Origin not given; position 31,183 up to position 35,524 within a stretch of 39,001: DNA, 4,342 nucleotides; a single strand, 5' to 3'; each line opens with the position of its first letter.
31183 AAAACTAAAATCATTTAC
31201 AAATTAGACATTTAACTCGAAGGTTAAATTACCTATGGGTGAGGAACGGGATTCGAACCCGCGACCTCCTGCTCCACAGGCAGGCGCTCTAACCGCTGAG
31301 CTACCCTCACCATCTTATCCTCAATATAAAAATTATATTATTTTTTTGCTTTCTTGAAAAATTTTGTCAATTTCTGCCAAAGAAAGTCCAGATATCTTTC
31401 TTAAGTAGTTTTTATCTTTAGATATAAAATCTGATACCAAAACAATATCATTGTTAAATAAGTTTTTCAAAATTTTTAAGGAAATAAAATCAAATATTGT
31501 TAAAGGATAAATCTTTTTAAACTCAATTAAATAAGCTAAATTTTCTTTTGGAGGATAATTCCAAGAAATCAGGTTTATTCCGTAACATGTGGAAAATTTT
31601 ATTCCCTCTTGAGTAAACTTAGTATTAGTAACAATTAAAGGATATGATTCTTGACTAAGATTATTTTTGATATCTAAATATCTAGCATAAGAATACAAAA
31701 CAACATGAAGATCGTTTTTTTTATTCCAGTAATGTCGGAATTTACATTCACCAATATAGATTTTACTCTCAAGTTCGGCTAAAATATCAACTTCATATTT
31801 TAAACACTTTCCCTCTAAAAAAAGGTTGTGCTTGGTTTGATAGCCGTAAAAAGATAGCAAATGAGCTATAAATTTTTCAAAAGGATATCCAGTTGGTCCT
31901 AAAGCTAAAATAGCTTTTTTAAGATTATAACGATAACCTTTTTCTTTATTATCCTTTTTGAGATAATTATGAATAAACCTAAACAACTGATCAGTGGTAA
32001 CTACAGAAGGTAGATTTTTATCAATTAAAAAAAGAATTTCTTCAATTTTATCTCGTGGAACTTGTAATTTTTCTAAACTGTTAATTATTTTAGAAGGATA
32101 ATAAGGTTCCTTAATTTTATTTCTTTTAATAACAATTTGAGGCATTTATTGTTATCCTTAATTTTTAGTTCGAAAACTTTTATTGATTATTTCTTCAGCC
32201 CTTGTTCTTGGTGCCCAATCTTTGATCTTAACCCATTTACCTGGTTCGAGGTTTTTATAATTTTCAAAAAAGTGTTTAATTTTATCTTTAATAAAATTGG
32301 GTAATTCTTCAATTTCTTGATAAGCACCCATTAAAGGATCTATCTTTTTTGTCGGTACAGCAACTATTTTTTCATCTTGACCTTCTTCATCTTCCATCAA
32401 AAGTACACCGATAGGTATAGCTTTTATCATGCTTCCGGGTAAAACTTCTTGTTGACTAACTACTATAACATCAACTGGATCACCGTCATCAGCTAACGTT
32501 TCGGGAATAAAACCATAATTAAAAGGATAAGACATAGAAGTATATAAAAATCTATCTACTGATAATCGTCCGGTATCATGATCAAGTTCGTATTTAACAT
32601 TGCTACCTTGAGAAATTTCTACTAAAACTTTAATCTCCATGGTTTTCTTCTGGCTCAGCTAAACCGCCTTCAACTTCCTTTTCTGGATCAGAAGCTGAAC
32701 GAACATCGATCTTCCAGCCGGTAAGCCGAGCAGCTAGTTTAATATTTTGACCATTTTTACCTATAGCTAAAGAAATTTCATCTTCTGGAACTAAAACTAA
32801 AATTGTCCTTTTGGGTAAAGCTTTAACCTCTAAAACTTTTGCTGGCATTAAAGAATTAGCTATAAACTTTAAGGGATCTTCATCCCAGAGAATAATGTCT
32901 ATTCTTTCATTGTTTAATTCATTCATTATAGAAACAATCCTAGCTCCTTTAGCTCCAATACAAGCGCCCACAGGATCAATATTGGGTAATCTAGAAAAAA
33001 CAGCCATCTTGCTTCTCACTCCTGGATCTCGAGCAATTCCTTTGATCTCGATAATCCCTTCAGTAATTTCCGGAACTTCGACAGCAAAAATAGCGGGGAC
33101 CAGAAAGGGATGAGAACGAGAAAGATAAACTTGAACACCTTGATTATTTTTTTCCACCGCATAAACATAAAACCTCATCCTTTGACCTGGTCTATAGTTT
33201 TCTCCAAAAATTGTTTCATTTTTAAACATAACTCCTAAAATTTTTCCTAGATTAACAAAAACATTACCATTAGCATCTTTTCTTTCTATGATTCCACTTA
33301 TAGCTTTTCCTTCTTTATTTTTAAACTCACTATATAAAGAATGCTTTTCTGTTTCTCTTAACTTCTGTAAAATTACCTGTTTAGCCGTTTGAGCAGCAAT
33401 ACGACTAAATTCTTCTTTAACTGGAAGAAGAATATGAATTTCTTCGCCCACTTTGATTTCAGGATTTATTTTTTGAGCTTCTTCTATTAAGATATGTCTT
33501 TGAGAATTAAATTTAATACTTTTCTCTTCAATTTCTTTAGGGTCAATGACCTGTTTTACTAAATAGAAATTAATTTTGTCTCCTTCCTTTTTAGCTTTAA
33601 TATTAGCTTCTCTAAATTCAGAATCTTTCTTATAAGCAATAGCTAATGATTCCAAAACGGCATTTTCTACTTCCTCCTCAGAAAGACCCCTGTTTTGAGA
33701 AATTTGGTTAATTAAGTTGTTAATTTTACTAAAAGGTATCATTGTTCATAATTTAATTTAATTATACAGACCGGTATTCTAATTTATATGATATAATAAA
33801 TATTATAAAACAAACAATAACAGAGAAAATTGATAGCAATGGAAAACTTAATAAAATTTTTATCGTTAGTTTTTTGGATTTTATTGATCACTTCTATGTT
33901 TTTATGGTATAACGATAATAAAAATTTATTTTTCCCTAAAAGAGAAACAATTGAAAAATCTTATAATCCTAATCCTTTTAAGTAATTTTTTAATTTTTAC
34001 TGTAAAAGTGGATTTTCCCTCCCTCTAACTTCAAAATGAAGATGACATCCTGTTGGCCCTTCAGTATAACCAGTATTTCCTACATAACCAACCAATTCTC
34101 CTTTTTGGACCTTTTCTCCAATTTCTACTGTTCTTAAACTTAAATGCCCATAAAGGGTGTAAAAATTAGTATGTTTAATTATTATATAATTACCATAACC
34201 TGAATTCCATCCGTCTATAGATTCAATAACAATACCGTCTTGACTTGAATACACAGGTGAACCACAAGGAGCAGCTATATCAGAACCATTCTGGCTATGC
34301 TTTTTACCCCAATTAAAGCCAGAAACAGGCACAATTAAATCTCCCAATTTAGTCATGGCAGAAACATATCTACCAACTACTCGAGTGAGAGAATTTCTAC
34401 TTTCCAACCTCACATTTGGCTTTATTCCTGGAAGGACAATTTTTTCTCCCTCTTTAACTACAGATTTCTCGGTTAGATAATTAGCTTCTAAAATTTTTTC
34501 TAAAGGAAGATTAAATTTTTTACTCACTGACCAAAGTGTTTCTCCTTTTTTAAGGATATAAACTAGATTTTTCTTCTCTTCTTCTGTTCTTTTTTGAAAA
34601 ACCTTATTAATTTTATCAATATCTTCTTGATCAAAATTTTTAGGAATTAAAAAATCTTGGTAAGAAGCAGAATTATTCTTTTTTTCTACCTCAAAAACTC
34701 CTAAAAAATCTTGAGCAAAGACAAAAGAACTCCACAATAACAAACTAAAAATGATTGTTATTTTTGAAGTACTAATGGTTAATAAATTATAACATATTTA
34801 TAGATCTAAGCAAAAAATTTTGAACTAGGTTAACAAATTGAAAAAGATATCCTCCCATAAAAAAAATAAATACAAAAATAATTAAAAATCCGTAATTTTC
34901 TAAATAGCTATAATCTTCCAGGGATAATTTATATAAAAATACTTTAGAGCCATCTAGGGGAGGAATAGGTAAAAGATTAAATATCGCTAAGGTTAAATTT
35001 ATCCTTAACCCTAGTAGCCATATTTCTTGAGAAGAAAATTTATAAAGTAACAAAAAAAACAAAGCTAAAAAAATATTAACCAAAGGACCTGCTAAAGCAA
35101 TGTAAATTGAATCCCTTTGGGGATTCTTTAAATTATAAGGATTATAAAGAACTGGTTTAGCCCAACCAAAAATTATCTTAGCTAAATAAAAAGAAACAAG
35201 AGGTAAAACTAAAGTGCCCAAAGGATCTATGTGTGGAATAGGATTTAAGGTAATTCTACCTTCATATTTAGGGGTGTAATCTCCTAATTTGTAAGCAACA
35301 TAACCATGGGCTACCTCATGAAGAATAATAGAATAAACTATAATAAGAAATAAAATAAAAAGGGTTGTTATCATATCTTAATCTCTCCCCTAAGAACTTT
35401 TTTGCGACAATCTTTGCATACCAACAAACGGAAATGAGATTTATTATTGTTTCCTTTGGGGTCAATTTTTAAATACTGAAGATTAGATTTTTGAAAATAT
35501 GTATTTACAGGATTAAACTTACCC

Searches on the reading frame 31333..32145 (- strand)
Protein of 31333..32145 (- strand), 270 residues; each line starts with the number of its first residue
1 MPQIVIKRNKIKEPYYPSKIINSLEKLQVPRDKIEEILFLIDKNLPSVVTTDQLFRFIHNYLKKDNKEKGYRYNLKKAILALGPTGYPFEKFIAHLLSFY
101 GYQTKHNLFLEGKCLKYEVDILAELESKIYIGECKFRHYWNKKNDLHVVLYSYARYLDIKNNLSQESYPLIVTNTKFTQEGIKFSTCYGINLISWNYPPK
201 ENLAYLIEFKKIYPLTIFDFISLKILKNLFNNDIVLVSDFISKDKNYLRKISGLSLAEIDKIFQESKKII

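Call 13: search_protein_families(library=pfam, proteins=[window:31333-32145:-], max_evalue=0.001)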
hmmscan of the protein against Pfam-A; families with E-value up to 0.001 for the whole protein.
window:31333-32145:- (270 aa): 2 families
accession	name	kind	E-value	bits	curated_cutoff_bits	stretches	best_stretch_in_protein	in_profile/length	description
PF22357.2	AF1548-like_C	-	6.6e-07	29.8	23.9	1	213-270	1-56/56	AF1548-like, C-terminal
PF03477.21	ATP-cone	-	5.7e-06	27.2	25.8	1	4-67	2-72/88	ATP cone domain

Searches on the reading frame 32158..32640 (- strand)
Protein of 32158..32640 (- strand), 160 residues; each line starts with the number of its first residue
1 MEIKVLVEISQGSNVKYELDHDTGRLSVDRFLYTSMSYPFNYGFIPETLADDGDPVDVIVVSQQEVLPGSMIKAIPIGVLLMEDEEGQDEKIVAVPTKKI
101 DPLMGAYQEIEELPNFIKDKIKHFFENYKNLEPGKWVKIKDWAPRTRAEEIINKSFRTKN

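Call 13: search_protein_families(library=pfam, proteins=[window:32158-32640:-], max_evalue=0.001)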
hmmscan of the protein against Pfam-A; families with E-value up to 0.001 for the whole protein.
window:32158-32640:- (160 aa): 1 family
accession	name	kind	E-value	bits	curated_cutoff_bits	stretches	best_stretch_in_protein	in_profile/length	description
PF00719.24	Pyrophosphatase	-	1.9e-58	197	23.5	1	5-157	1-150/153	Inorganic pyrophosphatase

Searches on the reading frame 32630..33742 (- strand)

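Call 13: search_protein_families(library=pfam, proteins=[window:32630-33742:-], max_evalue=0.001)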
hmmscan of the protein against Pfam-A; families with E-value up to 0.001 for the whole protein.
window:32630-33742:- (370 aa): 4 families
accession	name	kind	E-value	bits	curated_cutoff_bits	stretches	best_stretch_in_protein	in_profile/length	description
PF13184.12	KH_5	-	4.5e-29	100.8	27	1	240-307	1-68/69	NusA-like KH domain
PF08529.16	NusA_N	-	2.1e-23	83.2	23.8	1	9-133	4-118/119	NusA N-terminal domain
PF00013.35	KH_1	-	7.7e-08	32.4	21.5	1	314-357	2-48/66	KH domain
PF23095.1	KH_NusA_C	-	6.3e-05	23.4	34.2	1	322-348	9-35/59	Transcription termination/antitermination protein NusA, KH domain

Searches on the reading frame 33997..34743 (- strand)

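Call 13: search_protein_families(library=pfam, proteins=[window:33997-34743:-], max_evalue=0.001)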
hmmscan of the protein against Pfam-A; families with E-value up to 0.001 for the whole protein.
window:33997-34743:- (248 aa): 3 families
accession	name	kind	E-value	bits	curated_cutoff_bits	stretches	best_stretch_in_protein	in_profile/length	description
PF01551.29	Peptidase_M23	-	6.3e-27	94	28.7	1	151-245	3-93/96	Peptidase family M23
PF01476.26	LysM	-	2.9e-08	34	20.9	1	62-105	1-43/43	LysM domain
PF23473.1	LysM3_LYK4_5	-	0.00015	22.2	29.3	1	60-95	3-38/48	LYK4/5 LysM3 domain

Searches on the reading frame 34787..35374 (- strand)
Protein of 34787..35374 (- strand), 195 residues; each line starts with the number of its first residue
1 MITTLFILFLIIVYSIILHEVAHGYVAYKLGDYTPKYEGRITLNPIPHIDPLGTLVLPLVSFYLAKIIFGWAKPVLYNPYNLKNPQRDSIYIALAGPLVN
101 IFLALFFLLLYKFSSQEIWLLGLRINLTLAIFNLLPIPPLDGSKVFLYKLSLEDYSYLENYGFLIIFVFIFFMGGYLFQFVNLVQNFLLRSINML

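Call 13: search_protein_families(library=pfam, proteins=[window:34787-35374:-], max_evalue=0.001)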
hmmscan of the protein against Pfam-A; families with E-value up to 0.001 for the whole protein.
window:34787-35374:- (195 aa): 1 family
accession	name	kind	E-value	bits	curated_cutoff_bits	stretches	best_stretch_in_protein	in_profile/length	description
PF02163.28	Peptidase_M50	-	3.6e-12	46.5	27.2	2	116-151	160-195/221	Peptidase family M50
